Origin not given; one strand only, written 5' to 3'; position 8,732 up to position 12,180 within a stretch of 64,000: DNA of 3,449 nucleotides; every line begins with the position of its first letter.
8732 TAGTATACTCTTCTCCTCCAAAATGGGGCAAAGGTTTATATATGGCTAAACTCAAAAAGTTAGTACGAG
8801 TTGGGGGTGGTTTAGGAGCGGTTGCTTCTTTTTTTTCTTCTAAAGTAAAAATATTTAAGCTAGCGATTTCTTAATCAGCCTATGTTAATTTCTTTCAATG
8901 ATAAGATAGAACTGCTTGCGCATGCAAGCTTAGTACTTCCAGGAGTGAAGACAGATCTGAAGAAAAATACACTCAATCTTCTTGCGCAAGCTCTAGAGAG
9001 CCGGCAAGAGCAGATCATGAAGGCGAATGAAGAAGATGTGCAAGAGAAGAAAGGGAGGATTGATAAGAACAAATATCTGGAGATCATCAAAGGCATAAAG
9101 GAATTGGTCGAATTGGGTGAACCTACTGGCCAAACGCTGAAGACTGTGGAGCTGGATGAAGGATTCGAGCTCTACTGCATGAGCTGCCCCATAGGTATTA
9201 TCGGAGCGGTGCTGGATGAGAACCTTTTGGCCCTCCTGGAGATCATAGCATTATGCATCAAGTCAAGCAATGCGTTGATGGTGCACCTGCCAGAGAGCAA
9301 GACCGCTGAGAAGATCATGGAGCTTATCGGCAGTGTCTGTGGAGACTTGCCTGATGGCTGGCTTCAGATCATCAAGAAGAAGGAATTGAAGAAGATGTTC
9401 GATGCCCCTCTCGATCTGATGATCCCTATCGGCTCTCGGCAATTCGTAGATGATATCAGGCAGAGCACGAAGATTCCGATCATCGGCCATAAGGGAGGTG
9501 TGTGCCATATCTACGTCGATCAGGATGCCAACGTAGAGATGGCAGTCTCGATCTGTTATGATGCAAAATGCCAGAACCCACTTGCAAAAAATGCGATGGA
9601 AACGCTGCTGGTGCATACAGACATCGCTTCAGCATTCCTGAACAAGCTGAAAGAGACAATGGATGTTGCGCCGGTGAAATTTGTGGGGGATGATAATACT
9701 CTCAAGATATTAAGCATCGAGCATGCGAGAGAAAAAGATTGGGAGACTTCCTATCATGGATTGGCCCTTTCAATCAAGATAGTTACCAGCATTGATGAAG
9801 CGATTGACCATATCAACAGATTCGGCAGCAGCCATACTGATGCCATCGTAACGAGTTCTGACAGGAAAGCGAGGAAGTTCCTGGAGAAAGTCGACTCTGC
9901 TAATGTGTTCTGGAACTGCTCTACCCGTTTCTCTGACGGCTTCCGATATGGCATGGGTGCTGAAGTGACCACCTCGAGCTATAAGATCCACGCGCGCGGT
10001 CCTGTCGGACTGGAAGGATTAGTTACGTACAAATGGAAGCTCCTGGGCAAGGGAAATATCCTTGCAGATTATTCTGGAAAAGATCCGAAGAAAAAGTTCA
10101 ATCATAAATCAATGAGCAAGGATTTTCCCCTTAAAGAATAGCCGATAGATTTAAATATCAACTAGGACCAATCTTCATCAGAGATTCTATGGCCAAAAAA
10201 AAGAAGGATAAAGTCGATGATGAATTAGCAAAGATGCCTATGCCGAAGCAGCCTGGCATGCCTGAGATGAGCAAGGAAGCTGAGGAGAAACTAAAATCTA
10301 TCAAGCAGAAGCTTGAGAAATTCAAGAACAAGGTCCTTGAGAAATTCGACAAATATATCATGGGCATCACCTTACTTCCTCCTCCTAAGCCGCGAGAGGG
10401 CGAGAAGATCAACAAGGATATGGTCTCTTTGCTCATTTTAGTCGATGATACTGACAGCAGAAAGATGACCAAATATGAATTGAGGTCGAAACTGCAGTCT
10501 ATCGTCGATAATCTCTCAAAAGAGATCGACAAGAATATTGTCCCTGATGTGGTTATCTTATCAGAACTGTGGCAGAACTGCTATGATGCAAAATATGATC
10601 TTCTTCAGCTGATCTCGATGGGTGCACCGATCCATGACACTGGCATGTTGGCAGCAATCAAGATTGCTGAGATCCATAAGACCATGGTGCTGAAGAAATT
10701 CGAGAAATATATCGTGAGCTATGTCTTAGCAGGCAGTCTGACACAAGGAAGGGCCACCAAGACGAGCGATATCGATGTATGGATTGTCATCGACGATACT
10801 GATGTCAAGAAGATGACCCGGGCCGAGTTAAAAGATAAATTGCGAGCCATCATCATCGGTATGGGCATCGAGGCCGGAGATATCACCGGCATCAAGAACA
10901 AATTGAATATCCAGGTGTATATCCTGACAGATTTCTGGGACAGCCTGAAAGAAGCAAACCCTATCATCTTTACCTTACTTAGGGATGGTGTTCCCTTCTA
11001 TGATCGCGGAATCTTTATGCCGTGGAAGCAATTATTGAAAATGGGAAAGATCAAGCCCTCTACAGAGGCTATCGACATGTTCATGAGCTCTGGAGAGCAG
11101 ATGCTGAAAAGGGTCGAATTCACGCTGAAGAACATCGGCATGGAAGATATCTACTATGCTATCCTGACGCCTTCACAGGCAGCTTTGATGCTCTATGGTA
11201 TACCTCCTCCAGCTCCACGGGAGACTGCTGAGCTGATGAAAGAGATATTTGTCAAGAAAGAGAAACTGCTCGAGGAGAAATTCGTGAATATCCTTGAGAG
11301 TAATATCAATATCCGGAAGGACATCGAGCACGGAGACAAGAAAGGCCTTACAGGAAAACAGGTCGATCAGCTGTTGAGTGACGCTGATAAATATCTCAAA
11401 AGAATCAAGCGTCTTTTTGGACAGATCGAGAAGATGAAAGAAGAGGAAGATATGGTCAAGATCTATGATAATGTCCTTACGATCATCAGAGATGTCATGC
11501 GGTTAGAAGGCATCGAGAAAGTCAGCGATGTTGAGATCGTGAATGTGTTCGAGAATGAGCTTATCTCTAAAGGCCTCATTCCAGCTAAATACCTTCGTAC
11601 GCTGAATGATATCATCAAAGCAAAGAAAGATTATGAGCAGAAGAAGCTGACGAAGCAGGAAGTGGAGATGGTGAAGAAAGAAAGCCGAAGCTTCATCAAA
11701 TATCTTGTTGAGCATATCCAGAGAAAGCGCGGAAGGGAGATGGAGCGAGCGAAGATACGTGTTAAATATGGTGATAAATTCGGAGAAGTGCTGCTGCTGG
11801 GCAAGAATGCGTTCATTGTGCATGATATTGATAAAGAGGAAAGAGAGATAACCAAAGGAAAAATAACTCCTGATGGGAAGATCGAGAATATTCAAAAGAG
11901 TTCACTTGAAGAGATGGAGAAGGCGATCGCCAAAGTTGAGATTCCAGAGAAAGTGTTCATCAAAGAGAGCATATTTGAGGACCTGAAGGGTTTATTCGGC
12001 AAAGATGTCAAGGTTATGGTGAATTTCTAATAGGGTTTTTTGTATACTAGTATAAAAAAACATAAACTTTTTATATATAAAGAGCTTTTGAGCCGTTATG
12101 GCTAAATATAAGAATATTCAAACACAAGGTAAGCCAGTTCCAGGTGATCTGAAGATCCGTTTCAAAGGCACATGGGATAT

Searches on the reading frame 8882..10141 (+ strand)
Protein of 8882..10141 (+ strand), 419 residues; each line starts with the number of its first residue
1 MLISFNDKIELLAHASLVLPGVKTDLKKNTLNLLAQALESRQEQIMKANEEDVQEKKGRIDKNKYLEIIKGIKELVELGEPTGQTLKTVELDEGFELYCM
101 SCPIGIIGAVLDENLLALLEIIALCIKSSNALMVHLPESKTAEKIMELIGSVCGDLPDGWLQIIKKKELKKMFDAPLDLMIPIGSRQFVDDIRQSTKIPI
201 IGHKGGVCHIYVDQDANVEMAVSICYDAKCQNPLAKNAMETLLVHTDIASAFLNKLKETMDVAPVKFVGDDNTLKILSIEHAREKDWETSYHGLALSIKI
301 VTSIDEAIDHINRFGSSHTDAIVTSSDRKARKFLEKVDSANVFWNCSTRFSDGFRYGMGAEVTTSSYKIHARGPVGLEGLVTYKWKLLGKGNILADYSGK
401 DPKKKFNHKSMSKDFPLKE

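Call 3: search_protein_families(library=pfam, proteins=[window:8882-10141:+], max_evalue=1)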
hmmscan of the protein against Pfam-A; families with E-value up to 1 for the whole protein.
window:8882-10141:+ (419 aa): 3 families
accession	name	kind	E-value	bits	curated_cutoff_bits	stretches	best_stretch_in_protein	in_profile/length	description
PF00171.27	Aldedh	-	4e-15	55.8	23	2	27-265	53-298/461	Aldehyde dehydrogenase family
PF08903.17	DUF1846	-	0.046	13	27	1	5-62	31-84/333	Domain of unknown function DUF1846, N-terminal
PF07368.16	DUF1487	-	0.061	13.2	23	1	214-260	12-57/215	Protein of unknown function (DUF1487)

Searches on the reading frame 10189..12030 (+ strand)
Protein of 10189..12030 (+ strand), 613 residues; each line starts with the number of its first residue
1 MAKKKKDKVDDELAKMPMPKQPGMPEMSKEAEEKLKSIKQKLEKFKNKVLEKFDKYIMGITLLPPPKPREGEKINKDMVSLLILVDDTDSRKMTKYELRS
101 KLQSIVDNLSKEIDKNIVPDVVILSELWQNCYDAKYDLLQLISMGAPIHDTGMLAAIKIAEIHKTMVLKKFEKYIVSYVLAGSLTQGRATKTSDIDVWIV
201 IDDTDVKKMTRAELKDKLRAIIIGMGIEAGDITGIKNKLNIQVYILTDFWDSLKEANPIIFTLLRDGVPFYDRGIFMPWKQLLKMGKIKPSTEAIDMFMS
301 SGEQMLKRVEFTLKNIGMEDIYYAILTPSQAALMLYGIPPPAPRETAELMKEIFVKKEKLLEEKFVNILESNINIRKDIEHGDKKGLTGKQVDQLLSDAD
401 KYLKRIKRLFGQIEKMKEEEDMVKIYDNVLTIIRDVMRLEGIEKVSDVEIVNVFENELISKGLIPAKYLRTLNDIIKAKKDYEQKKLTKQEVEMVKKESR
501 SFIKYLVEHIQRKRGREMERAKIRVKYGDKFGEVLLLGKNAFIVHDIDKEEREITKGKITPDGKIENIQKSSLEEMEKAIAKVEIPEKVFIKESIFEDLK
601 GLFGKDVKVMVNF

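Call 3: search_protein_families(library=pfam, proteins=[window:10189-12030:+], max_evalue=1)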
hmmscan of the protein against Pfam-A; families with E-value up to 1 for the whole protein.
window:10189-12030:+ (613 aa): 7 families
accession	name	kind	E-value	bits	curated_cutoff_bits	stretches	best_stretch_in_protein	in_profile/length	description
PF01909.29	NTP_transf_2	-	6.7e-05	23.6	21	1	169-216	10-59/93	Nucleotidyltransferase domain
PF18765.7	Polbeta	-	0.00018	22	26.9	1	172-223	8-60/93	Polymerase beta, Nucleotidyltransferase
PF12633.13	Adenyl_cycl_N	-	0.00056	20.4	27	1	172-221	89-137/199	Adenylate cyclase NT domain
PF21024.2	Peptidase_A3B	-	0.013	16.7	28.2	0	102-141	31-70/95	Peptidase A3B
PF22600.2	MTPAP-like_central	-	0.039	14.5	27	1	166-211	32-75/139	Poly(A) RNA polymerase, mitochondrial-like, central palm domain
PF02037.33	SAP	-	0.16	12.1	23.9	1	205-220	1-16/37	SAP domain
PF18008.6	Bac_RepA_C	-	0.61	11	25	0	24-59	49-84/95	Replication initiator protein A C-terminal domain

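Call 4: search_protein_families(library=ncbifam, proteins=[window:10189-12030:+], max_evalue=1)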
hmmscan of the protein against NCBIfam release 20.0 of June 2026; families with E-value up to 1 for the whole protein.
window:10189-12030:+ (613 aa): 3 families
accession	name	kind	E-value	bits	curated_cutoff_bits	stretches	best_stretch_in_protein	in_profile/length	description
NF047752.1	MntA_antitoxin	equivalog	0.00017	21.4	60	1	175-240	7-70/106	type VII toxin-antitoxin system MntA family adenylyltransferase antitoxin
NF012212.1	ANT_9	subfamily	0.00041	19.7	340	1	165-222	11-67/249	aminoglycoside nucleotidyltransferase ANT(9)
NF006981.0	PRK09450.2-1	equivalog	0.0023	16.5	802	1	162-221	100-159/638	class I adenylate cyclase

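Call 29: search_protein_families(library=phrogs, proteins=[window:10189-12030:+], max_evalue=0.1)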
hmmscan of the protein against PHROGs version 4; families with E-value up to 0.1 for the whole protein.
window:10189-12030:+ (613 aa): 1 family
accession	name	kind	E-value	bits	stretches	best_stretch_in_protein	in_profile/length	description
phrog_388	-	DNA, RNA and nucleotide metabolism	0.034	14.2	1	172-264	35-115/351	nucleotidyltransferase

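Call 30: search_protein_families(library=padloc, proteins=[window:10189-12030:+], max_evalue=0.1)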
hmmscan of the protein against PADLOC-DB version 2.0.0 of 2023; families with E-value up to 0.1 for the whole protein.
window:10189-12030:+ (613 aa): 7 families
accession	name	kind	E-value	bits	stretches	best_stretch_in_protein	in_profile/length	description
PDLC04903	PDC-S09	-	7.6e-05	21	1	161-212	12-62/108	-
PDLC04906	PDC-S09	-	0.00033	19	1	162-220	13-69/98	-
PDLC04368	PDC-M05A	-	0.00034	18.5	1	167-211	99-143/201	-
PDLC04902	PDC-S09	-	0.00054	18.2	1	167-238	12-83/97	-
PDLC04904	PDC-S09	-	0.00066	17.9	1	163-221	12-70/104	-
PDLC04778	PDC-M70A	-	0.0023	15.3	1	154-204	28-76/355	-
PDLC04907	PDC-S09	-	0.034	12.3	1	175-226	27-79/114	-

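Call 46: find_homologous_proteins(query=window:10189-12030:+, max_evalue=0.001)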
Query window:10189-12030:+ (613 aa): 4234 proteins with E <= 0.001 among 8000 candidates; the best 120 are listed.
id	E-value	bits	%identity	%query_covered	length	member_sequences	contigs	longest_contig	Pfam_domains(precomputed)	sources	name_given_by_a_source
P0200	0.0e+0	1312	100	100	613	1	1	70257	-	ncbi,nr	ncbi:hypothetical protein GOV09_05325 [Candidatus Woesearchaeota archaeon]|nr:hypothetical protein [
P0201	0.0e+0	1137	85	100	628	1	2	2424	-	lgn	-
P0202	0.0e+0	1130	84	99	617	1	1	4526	-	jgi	jgi:uncharacterized protein (UPF0332 family)/predicted nucleotidyltransferase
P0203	0.0e+0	1098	82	100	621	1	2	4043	-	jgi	-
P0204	0.0e+0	1093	82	99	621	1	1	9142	-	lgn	-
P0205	0.0e+0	1090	82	99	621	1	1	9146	-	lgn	-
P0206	0.0e+0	1085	82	100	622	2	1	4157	-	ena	-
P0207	0.0e+0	1078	80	100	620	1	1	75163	PF18765.8,PF01909.30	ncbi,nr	ncbi:hypothetical protein GF323_02505 [Candidatus Woesearchaeota archaeon]|nr:hypothetical protein [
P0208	0.0e+0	1066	79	98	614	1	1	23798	-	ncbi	-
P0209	0.0e+0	1059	78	99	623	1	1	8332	-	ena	-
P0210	0.0e+0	1058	78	99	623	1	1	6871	-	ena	-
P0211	0.0e+0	1056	78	99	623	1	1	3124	-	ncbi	-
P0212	0.0e+0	1024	76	100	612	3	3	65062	-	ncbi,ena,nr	ncbi:nucleotidyltransferase domain-containing protein [Candidatus Woesearchaeota archaeon]|nr:nucleo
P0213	0.0e+0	1017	77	98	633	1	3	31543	-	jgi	-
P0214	0.0e+0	1016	77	97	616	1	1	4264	PF18765.8,PF01909.30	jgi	jgi:uncharacterized protein (UPF0332 family)/predicted nucleotidyltransferase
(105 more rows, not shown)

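Call 53: search_solved_structures(query=A7, max_evalue=1, show_alignments=2)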
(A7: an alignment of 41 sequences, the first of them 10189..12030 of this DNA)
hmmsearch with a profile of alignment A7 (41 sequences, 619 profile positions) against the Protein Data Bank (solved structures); distinct sequences matched with E-value up to 1: 7.
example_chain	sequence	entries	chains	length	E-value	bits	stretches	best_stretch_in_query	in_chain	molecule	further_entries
2hsb_A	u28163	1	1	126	0.023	16.6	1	319-414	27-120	Hypothetical UPF0332 protein AF0298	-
3nku_A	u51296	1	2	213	0.035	16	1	184-216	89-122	DrrA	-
6yx5_B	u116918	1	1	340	0.066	15.1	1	185-216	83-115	Multifunctional virulence effector protein DrrA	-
5vxz_A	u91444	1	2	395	0.61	11.9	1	142-192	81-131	Growth arrest-specific protein 6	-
4ra0_A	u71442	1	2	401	0.62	11.9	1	142-192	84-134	Growth arrest-specific protein 6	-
1h30_A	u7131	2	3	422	0.67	11.7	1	142-192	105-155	GROWTH-ARREST-SPECIFIC PROTEIN | GROWTH-ARREST-SPECIFIC PROTEIN 6 PRECURSOR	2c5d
7b5h_AE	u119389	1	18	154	0.88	11.3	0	355-391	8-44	All3316 protein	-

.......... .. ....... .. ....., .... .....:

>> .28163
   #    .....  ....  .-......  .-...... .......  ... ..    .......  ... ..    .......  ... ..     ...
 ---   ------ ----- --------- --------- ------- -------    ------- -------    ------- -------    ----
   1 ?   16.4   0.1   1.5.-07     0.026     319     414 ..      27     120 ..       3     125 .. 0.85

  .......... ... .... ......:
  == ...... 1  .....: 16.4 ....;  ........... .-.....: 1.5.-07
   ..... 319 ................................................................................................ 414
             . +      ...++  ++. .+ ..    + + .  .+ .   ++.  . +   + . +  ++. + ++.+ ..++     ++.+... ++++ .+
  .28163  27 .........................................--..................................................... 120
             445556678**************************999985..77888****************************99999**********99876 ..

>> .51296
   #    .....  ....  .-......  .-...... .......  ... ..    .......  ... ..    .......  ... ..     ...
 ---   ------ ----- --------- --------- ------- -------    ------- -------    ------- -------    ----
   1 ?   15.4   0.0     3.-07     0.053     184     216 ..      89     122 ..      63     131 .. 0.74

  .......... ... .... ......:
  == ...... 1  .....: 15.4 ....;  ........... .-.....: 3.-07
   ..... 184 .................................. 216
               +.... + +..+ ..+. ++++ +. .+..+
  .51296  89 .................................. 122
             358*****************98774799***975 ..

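Call 66: predict_structure(alignment_id=A7)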
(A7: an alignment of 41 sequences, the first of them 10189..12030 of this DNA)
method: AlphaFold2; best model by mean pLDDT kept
length: 613 residues; sequences in the alignment: 41
mean_pLDDT: 78.3   pTM: 0.54
mean pLDDT of the five models: 78.3, 76.3, 75.7, 68.9, 68.7
residues with pLDDT >= 90: 85; 70-90: 400; 50-70: 99; < 50: 29
segments of 3 or more residues with pLDDT < 50: 1-25
pLDDT, mean of each block of 10 residues (from residue 1): 33 34 52 80 91 88 73 72 86 81 92 89 88 87 89 90 92 86 68 82 71 77 88 83 81 64 74 75 66 72 76 60 85 80 82 90 93 80 71 87 91 79 77 81 74 86 86 86 74 79 81 72 81 84 85 85 83 82 60 76 77 46
secondary structure, 60 per line:
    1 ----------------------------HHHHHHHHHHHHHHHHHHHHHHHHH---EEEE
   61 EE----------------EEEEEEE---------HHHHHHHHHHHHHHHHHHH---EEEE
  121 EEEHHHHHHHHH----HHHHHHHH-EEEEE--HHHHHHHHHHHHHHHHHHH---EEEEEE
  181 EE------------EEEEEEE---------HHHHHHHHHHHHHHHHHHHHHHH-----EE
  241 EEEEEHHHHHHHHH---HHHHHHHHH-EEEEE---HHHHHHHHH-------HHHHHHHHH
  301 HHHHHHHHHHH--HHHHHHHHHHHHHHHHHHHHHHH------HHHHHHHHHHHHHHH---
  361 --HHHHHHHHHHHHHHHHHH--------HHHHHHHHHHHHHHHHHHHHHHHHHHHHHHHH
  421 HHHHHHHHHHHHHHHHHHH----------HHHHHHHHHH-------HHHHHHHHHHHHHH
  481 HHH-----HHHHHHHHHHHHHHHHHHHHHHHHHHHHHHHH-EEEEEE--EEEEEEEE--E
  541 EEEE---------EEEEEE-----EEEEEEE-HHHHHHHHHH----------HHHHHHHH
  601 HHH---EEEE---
elements in order: H29-53 E57-62 E79-85 H95-113 E117-123 H124-132 H137-144 E146-150 H153-171 E175-182 E195-201 H211-233 E239-245 H246-254 H258-266 E268-272 H276-284 H292-311 H314-336 H343-357 H363-380 H389-439 H450-459 H467-483 H489-520 E522-527 E530-537 E540-544 E554-559 E565-571 H573-582 H593-603 E607-610
